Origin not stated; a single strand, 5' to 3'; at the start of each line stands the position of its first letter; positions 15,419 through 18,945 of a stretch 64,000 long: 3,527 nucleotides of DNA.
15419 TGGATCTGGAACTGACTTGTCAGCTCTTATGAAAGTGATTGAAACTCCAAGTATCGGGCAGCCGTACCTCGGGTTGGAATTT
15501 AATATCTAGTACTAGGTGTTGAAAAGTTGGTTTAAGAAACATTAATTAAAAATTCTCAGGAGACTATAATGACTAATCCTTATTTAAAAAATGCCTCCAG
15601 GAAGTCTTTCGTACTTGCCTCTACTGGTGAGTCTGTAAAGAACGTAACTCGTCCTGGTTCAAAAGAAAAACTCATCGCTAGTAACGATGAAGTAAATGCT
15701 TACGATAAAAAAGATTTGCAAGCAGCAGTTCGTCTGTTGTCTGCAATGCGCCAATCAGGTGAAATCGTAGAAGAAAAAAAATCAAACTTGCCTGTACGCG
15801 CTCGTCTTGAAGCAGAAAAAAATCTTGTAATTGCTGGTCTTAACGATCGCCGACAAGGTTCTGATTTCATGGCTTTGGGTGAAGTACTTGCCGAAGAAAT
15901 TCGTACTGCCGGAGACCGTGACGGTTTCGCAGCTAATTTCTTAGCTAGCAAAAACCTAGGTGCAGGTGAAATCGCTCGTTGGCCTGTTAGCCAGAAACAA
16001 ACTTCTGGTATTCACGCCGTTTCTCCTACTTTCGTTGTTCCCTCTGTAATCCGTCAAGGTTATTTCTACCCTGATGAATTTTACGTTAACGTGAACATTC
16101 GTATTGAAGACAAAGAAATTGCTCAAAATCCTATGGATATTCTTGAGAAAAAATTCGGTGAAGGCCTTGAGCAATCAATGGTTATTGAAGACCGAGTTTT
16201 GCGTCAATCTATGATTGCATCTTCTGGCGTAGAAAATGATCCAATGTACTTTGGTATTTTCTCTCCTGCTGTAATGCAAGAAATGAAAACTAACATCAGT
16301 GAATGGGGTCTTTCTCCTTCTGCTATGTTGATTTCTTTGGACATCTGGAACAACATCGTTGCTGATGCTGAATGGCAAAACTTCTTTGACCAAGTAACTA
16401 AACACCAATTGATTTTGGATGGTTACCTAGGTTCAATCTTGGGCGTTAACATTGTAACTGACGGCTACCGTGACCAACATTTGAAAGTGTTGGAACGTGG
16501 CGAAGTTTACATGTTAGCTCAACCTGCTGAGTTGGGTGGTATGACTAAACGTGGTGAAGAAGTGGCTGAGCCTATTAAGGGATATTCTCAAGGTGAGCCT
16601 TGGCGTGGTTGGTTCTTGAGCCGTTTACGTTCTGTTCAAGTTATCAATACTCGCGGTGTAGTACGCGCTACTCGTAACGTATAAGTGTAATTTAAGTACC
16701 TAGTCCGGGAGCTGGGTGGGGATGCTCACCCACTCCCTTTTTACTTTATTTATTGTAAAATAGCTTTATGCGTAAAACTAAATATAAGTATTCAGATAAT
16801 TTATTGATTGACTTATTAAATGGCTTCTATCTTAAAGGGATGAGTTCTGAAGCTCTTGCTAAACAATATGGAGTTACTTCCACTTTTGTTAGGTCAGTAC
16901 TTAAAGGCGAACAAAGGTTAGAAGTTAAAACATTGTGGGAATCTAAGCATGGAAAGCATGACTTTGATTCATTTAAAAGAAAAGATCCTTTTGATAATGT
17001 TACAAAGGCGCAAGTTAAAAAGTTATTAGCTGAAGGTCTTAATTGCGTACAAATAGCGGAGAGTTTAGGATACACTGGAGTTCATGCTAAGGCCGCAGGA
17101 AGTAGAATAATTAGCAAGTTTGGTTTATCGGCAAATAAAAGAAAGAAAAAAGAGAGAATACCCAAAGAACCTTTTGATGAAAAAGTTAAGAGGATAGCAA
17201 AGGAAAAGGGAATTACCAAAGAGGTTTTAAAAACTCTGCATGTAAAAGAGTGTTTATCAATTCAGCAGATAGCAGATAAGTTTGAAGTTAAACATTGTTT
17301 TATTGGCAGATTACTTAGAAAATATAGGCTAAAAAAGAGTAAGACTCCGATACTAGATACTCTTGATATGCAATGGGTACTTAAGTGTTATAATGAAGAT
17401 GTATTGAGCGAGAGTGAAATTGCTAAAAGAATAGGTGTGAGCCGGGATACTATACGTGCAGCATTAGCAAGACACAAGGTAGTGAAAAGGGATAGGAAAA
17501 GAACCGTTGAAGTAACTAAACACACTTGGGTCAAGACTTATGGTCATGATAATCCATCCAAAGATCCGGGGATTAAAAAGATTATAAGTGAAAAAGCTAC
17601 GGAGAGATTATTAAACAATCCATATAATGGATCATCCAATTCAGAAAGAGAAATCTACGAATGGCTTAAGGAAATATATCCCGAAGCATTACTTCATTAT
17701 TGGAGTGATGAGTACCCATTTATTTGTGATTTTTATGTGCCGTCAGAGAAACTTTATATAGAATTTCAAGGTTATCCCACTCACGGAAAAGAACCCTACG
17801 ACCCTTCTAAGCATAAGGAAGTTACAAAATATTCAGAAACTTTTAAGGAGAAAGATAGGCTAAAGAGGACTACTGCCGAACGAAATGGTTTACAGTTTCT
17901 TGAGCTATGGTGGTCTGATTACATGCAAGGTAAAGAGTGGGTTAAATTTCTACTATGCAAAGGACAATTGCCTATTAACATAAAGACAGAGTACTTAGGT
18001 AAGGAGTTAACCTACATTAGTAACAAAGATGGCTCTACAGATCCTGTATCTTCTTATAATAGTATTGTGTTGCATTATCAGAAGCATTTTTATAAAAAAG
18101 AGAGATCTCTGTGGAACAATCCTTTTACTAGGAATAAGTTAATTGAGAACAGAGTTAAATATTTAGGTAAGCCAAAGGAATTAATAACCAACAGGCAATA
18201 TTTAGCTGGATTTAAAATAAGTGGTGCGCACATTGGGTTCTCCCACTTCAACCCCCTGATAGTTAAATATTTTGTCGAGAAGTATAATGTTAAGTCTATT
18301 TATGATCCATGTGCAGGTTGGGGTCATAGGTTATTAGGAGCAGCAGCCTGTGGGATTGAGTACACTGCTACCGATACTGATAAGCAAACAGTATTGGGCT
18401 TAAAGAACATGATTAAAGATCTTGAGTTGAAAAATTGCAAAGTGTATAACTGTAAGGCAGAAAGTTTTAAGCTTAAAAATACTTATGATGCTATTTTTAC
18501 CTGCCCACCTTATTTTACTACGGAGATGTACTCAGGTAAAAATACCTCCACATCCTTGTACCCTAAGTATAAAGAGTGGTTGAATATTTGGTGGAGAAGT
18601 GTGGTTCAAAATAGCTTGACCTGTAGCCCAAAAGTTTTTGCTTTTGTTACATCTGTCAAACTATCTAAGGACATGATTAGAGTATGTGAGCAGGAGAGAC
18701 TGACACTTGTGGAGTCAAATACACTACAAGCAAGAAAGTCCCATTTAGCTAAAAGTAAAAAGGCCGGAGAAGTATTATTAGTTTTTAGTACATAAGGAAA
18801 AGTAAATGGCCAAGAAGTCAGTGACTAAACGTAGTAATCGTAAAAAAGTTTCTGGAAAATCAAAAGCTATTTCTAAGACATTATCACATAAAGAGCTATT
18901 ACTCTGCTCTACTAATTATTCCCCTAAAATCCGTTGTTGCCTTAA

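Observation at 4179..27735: Fifteen otherwise unrelated genes begin with the same 11-14 residue peptide: a candidate address tag on a diversifying effector repertoire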

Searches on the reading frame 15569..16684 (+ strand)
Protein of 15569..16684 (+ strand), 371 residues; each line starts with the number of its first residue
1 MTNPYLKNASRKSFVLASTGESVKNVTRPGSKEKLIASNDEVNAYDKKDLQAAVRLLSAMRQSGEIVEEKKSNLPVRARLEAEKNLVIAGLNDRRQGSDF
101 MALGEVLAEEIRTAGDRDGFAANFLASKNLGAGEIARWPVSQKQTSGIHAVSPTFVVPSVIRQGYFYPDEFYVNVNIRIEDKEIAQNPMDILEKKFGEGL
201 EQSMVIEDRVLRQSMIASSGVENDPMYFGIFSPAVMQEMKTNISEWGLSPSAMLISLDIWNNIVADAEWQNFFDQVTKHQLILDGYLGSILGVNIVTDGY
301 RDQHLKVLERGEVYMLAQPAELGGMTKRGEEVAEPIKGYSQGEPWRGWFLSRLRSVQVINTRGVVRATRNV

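Call 4: search_dna_similar(query=window:15569-16684:+, collection=phages, mode=protein, max_rows=20)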
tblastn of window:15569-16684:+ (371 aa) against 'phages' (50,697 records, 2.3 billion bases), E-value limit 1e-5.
Records with a match: 96; places in all: 96; records where one place covers at least 80% of the query: 96.
Best place of each record, by identity: <60% 96.
By first word of the organism name: Erwinia 49; Pseudomonas 14; Dickeya 8; Burkholderia 5; Rhizobium 5; Xanthomonas 4; Vibrio 2; Achromobacter 2; Ralstonia 2; Phage 1; and 4 more.
By host as written in the record: Erwinia amylovora 43; Pseudomonas putida KT2440 and Paw85 9; Dickeya solani MK10 6; - 4; Burkholderia cenocepacia 4; Xanthomonas hortorum pv. vitians CFBP8640 3; Erwinia amylovora strain phiEa100 ATCC 29780 2; Vibrio coralliilyticus RE98 2; and 17 more.
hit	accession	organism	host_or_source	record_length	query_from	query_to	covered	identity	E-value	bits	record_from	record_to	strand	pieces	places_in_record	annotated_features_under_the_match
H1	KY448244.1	Erwinia phage vB_EamM_Yoloswag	Erwinia amylovora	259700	1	369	99%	31.6%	2e-48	181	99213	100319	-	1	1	hypothetical protein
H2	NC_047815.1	Erwinia phage vB_EamM_Yoloswag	Erwinia amylovora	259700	1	369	99%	31.6%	2e-48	181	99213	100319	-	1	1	major head protein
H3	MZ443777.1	Erwinia phage pEa_SNUABM_17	Erwinia amylovora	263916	1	369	99%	30.5%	2e-44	169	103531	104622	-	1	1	hypothetical protein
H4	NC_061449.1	Erwinia phage pEa_SNUABM_17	Erwinia amylovora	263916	1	369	99%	30.5%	2e-44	169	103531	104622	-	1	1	major head protein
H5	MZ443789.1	Erwinia phage pEa_SNUABM_36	Erwinia amylovora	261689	1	369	99%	30.4%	1e-42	164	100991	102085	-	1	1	hypothetical protein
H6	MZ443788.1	Erwinia phage pEa_SNUABM_35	Erwinia amylovora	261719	1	369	99%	30.4%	1e-42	164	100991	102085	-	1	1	hypothetical protein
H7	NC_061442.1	Erwinia phage pEa_SNUABM_35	Erwinia amylovora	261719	1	369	99%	30.4%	1e-42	164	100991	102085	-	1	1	major head protein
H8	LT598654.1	Phage NCTB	surface water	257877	7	369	98%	30.8%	6e-55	200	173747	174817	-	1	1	Phage protein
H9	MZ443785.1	Erwinia phage pEa_SNUABM_22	Erwinia amylovora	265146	1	369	99%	30.1%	1e-42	164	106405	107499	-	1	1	hypothetical protein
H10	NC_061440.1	Erwinia phage pEa_SNUABM_22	Erwinia amylovora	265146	1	369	99%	30.1%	1e-42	164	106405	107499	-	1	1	major head protein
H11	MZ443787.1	Erwinia phage pEa_SNUABM_39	Erwinia amylovora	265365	1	369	99%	30.1%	1e-42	164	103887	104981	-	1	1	hypothetical protein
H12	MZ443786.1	Erwinia phage pEa_SNUABM_2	Erwinia amylovora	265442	1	369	99%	30.1%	1e-42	164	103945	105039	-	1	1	hypothetical protein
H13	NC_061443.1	Erwinia phage pEa_SNUABM_2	Erwinia amylovora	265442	1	369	99%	30.1%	1e-42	164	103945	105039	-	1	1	major head protein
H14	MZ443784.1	Erwinia phage pEa_SNUABM_18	Erwinia amylovora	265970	1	369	99%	30.1%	1e-42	164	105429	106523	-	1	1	hypothetical protein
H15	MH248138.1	Erwinia phage vB_EamM_Alexandra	Erwinia amylovora strain phiEa100 ATCC ...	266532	1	369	99%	30.1%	1e-42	164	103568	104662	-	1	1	hypothetical protein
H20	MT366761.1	Vibrio phage vB_VcorM_GR11A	Vibrio coralliilyticus RE98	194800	23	369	94%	31.9%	1e-53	196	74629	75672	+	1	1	putative major capsid protein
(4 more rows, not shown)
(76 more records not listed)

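Call 14: find_related_loci(query=window:15569-16684:+, collection=viral_contigs, flank=10000)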
Query window:15569-16684:+ (371 aa) in viral_contigs; peptide patterns used: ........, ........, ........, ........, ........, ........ (x = any residue, [..] = any of these).
16 stretches matched a pattern, but none encodes a relative of the query by tblastn (E <= 1e-3).

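Call 93: get_annotated_region(hit=H8, flank=20000)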
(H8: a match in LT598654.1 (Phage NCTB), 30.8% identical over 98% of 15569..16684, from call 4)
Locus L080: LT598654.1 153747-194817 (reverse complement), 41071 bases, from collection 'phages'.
description: Phage NCTB genome assembly, complete genome: monopartite.
organism: Phage NCTB (NCBI taxid 1857647)
taxonomy: Viruses; Duplodnaviria; Heunggongvirae; Uroviricota; Caudoviricetes
host: -; source: surface water; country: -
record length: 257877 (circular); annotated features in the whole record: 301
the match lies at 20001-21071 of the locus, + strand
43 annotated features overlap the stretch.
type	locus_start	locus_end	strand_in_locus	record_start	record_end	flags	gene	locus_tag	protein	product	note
CDS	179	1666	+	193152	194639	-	-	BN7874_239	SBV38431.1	Phage protein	-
CDS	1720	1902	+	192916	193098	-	-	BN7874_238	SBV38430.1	hypothetical protein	-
CDS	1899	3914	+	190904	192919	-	-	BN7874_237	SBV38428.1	DNA ligase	-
CDS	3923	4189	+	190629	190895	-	-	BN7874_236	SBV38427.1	hypothetical protein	-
CDS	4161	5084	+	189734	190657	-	-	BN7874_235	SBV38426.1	hypothetical protein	-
CDS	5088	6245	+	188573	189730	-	-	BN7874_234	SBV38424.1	Glycosyl transferase, group 2 family protein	-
CDS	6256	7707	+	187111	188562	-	-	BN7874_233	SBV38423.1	hypothetical protein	-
CDS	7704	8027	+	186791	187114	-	-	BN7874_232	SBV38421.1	hypothetical protein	-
CDS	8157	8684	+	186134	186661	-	-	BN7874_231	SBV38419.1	hypothetical protein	-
CDS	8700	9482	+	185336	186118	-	-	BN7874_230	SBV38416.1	Phage endolysin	-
CDS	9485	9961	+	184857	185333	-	-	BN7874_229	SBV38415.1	hypothetical protein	-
CDS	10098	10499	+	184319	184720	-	-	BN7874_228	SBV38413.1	hypothetical protein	-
CDS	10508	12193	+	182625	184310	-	-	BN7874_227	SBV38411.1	Phage protein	-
CDS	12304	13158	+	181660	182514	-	-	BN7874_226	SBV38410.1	hypothetical protein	-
CDS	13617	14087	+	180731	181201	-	-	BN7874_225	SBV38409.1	hypothetical protein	-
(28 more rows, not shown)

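Call 94: get_annotated_region(hit=H20, flank=20000)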
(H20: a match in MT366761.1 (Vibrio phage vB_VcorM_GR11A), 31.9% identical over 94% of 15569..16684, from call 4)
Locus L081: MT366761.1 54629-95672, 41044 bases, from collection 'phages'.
description: Vibrio phage vB_VcorM_GR11A, complete genome.
organism: Vibrio phage vB_VcorM_GR11A (NCBI taxid 2711164)
taxonomy: Viruses; Duplodnaviria; Heunggongvirae; Uroviricota; Caudoviricetes
host: Vibrio coralliilyticus RE98; source: seawater from an oyster hatchery; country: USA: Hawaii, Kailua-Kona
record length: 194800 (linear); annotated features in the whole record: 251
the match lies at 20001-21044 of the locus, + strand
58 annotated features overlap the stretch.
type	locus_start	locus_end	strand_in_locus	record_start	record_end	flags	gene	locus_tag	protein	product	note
CDS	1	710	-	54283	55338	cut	-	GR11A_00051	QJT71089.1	hypothetical protein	-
CDS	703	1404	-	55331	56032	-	queC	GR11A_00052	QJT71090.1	7-cyano-7-deazaguanine synthase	-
CDS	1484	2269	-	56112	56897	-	-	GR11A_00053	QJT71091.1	7-cyano-7-deazaguanine synthase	-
CDS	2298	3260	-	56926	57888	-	-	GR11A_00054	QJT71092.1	hypothetical protein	-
CDS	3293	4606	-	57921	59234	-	ligA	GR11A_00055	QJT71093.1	DNA ligase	-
CDS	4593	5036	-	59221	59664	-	-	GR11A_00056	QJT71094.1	hypothetical protein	-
CDS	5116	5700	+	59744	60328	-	-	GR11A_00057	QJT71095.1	dihydrofolate reductase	-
CDS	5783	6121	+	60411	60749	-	-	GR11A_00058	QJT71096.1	hypothetical protein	-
CDS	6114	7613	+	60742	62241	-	rep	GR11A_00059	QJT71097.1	ATP-dependent DNA helicase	ATP-dependent DNA helicase Rep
CDS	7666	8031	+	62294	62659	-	-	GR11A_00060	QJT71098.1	hypothetical protein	-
CDS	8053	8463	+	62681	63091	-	-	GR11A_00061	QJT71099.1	hypothetical protein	-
CDS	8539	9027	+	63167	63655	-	-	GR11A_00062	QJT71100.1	hypothetical protein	-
CDS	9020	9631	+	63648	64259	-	-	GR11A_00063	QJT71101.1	hypothetical protein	-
CDS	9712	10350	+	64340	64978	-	-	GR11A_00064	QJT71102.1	hypothetical protein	-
CDS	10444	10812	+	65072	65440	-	-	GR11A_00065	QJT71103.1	hypothetical protein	-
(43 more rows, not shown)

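Call 108: find_related_loci(query=A4, collection=viral_contigs, flank=10000)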
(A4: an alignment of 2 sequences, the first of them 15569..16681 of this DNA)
Query A4 (371 aa) in viral_contigs; peptide patterns used: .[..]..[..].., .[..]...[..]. (x = any residue, [..] = any of these).
524 stretches matched a pattern; 6 encode a relative of the query (tblastn E <= 1e-3); 6 distinct loci.
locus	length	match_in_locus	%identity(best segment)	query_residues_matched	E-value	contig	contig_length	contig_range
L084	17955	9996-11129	39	1-369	3e-82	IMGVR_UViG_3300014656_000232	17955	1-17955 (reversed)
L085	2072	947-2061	49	1-370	8e-110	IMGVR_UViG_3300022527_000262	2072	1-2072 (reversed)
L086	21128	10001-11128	37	1-369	6e-71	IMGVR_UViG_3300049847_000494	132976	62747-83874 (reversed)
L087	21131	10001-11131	35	1-369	3e-69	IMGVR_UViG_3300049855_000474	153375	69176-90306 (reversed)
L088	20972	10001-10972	38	38-369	2e-68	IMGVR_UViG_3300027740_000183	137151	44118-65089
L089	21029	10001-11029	35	30-369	2e-64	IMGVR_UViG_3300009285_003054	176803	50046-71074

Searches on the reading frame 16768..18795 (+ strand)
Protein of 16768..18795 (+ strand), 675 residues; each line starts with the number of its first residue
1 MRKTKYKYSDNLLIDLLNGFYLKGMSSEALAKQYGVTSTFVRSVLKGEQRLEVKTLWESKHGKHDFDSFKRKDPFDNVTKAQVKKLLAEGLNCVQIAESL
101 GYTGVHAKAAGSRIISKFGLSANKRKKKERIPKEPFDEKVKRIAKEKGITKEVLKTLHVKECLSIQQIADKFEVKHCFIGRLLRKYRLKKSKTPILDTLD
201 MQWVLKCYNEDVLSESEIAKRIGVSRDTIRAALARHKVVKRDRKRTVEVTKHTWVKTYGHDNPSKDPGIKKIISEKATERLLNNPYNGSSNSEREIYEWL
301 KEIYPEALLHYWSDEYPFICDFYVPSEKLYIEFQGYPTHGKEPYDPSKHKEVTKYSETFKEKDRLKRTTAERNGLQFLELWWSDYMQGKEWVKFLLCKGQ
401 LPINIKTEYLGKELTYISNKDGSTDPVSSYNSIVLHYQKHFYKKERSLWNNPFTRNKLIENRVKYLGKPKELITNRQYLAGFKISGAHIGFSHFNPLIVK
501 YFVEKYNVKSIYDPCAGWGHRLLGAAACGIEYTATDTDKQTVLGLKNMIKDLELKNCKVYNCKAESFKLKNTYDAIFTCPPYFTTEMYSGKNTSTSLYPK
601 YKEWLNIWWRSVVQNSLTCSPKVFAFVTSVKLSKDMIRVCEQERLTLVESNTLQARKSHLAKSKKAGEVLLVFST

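Call 29: search_protein_families(library=pfam, max_evalue=10, proteins=[window:16768-18795:+])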
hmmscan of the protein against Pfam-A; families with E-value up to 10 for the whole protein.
window:16768-18795:+ (675 aa): 28 families (the best 25 are shown)
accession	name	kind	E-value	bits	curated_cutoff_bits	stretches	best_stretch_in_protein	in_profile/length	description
PF13384.12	HTH_23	-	4.8e-09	36.2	24.6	2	205-235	11-40/50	Homeodomain-like domain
PF00392.27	GntR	-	3.1e-08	33.6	27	2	210-235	21-47/64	Bacterial regulatory proteins, gntR family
PF07750.17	GcrA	-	1.1e-07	32.8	26.9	2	81-163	9-87/155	GcrA cell cycle regulator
PF13518.12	HTH_28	-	2.7e-06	27.8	25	2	204-233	5-33/52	Helix-turn-helix domain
PF02796.21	HTH_7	-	5.6e-06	26.8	23.8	1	204-229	14-38/45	Helix-turn-helix domain of resolvase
PF08279.18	HTH_11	-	1.8e-05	25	25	1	207-234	11-37/55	HTH domain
PF13551.12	HTH_29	-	7.8e-05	23.1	28.1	1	209-235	9-35/64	Winged helix-turn helix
PF08281.18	Sigma70_r4_2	-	0.00017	21.6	25.7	1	213-235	27-49/54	Sigma-70, region 4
PF04218.19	CENP-B_N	-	0.0002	21.4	21.2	2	209-235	20-45/53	CENP-B N-terminal DNA-binding domain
PF04545.22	Sigma70_r4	-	0.00053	19.9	24.1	1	204-233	12-41/50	Sigma-70, region 4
PF01381.28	HTH_3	-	0.00062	20.2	23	2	23-57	8-42/55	Helix-turn-helix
PF04297.20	UPF0122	-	0.0017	19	22.7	2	204-236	25-57/101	Putative helix-turn-helix protein, YlxM / p13 like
PF01047.28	MarR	-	0.002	18.4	24.6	1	153-184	8-39/59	MarR family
PF03602.21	Cons_hypoth95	-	0.0025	18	24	1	508-587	42-128/182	Conserved hypothetical protein 95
PF12824.13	MRP-L20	-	0.0073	16.9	30.4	1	26-52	106-132/164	Mitochondrial ribosomal protein subunit L20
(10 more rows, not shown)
